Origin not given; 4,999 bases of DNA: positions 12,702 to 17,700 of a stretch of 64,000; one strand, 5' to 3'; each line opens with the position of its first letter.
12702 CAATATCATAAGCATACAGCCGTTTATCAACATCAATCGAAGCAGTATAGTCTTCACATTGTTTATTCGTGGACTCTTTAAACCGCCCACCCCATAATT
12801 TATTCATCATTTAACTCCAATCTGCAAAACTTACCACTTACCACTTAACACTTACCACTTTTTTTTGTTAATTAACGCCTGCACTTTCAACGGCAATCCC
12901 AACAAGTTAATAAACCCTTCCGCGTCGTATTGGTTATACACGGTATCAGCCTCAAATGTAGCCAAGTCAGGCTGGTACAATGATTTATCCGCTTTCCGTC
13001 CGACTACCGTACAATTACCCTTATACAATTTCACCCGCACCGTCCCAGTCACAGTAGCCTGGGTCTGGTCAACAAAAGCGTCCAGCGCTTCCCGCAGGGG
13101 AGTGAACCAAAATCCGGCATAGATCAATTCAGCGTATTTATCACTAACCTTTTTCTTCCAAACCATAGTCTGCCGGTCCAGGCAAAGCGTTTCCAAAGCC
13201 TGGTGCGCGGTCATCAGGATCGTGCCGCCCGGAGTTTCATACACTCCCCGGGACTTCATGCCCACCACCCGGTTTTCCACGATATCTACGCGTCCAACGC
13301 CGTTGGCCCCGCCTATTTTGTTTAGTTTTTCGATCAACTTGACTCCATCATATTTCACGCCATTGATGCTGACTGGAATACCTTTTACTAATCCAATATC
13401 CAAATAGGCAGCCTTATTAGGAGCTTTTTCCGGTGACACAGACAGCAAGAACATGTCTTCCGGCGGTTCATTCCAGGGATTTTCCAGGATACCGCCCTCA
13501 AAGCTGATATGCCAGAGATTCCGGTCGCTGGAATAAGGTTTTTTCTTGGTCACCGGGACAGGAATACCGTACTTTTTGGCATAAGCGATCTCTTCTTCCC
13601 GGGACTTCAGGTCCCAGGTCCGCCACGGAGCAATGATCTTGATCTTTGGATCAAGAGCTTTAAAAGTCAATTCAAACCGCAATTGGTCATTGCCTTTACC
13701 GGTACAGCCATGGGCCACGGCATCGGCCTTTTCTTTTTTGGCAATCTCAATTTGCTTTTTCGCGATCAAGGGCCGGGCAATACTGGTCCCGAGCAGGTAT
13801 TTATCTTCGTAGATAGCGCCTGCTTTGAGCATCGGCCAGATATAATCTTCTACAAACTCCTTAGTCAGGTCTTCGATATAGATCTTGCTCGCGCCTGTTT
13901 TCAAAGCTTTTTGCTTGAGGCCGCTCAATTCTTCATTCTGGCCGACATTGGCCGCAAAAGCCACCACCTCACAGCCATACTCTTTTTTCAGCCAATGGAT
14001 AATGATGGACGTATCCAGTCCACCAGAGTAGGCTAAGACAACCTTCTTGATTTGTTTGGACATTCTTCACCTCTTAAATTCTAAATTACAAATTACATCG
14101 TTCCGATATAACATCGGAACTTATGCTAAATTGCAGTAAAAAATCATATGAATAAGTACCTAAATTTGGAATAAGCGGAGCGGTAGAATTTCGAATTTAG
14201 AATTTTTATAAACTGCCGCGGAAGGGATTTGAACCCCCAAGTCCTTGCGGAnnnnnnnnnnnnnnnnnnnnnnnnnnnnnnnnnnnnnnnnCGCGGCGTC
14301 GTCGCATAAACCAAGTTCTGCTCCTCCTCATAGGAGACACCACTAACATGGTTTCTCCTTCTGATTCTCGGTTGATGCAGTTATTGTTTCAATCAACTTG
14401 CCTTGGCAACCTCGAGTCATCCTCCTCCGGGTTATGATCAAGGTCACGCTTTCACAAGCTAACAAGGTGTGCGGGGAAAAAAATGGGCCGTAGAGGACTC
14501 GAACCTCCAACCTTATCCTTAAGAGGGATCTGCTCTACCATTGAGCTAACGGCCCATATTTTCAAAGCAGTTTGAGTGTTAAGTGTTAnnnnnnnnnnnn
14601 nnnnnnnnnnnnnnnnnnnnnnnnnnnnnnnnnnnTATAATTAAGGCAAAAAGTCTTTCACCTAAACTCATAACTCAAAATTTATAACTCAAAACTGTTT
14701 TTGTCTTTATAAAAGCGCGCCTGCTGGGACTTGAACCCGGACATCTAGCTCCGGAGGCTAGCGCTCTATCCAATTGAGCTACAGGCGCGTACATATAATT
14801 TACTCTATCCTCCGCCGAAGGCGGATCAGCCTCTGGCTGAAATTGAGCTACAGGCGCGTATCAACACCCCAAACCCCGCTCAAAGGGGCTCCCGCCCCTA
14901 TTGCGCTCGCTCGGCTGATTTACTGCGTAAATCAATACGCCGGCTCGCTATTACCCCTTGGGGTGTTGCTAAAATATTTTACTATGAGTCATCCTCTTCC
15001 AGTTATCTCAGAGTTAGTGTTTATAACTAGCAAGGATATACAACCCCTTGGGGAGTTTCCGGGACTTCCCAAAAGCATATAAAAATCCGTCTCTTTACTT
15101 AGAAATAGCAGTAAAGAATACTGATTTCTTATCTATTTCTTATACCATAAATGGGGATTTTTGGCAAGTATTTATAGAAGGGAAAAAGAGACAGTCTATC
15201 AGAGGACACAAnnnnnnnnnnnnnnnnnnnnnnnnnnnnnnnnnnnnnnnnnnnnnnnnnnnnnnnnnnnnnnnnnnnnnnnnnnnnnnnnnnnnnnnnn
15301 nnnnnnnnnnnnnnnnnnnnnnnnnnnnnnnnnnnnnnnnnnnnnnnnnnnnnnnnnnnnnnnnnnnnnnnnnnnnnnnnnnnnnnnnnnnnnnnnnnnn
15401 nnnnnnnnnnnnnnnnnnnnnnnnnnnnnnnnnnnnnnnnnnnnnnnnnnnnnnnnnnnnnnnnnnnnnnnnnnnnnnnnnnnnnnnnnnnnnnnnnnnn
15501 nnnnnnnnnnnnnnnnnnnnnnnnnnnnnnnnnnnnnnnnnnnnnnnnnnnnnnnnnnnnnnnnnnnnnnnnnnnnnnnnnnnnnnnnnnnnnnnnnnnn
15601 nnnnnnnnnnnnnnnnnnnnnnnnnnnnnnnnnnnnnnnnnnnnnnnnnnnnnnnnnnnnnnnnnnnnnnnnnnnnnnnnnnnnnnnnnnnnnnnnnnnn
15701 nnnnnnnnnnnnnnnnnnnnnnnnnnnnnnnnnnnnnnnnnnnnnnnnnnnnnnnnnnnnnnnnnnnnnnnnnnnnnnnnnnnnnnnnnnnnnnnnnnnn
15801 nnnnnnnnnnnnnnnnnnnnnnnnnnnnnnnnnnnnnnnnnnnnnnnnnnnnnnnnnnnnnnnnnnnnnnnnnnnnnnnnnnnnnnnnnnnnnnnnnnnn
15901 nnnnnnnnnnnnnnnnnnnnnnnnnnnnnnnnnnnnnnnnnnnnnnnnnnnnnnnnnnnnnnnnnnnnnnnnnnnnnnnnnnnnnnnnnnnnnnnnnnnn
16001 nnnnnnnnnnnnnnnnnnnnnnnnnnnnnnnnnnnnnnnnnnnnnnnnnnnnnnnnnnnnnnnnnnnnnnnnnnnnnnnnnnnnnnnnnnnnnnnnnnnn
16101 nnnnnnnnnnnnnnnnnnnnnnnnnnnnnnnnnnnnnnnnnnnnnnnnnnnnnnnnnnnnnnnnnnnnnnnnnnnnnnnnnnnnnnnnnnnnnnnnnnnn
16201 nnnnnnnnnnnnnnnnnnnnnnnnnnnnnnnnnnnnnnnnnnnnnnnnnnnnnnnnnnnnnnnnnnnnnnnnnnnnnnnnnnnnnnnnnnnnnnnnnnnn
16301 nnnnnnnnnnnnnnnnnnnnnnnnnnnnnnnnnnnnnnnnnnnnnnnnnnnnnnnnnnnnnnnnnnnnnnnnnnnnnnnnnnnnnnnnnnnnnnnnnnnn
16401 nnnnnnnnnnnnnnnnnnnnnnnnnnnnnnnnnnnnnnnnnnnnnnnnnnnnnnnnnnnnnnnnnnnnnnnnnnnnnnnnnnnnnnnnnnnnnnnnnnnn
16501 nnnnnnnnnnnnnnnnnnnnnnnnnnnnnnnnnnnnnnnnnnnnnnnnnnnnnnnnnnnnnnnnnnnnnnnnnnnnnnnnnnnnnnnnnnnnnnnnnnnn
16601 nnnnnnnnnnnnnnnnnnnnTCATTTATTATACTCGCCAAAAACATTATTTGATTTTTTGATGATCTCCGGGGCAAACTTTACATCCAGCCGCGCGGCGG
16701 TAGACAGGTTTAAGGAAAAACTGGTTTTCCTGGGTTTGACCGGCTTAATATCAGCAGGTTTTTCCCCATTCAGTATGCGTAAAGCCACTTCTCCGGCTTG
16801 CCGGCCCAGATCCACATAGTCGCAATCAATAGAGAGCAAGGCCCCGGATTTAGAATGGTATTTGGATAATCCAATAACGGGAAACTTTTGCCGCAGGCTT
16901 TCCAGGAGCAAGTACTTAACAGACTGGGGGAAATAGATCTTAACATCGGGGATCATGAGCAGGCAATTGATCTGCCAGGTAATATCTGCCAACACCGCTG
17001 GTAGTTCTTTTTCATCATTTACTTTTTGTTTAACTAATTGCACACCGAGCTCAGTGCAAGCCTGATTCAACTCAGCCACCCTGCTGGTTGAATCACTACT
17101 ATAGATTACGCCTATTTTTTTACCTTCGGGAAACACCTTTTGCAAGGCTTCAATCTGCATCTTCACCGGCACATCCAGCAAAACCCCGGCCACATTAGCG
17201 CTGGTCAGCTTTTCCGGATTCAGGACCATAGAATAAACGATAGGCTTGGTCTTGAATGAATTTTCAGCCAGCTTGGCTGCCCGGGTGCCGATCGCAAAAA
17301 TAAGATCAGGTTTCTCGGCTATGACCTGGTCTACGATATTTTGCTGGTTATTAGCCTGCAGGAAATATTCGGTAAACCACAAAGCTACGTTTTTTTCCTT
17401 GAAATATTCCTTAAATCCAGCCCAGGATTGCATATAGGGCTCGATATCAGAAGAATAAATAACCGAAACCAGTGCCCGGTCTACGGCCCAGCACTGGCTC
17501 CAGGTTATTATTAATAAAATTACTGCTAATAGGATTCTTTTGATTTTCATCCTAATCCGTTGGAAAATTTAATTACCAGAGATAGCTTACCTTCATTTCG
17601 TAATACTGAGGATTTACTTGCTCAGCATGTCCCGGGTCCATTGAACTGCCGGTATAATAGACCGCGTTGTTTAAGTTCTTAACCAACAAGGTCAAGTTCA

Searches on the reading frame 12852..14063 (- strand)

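Call 16: search_protein_families(library=pfam, proteins=[window:12852-14063:-], max_evalue=0.01)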
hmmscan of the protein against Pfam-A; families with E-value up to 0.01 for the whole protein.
window:12852-14063:- (403 aa): 2 families
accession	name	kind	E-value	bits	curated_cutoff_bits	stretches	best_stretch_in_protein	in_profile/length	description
PF20979.2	Arginosuc_syn_C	-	5.9e-88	294.6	27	1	177-394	1-218/219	Arginosuccinate synthase C-terminal domain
PF00764.25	Arginosuc_synth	-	1.2e-70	237.2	27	1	7-168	1-162/162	Arginosuccinate synthase N-terminal HUP domain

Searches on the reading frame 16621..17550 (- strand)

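Call 16: search_protein_families(library=pfam, proteins=[window:16621-17550:-], max_evalue=0.01)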
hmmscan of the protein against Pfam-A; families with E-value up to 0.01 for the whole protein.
window:16621-17550:- (309 aa): 2 families
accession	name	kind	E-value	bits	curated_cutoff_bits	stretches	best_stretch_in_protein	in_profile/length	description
PF04392.18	ABC_sub_bind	-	9.3e-36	124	25.9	1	65-303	45-292/293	ABC transporter substrate binding protein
PF13407.12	Peripla_BP_4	-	9.3e-05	22.5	35.1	1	31-85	5-60/258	Periplasmic binding protein domain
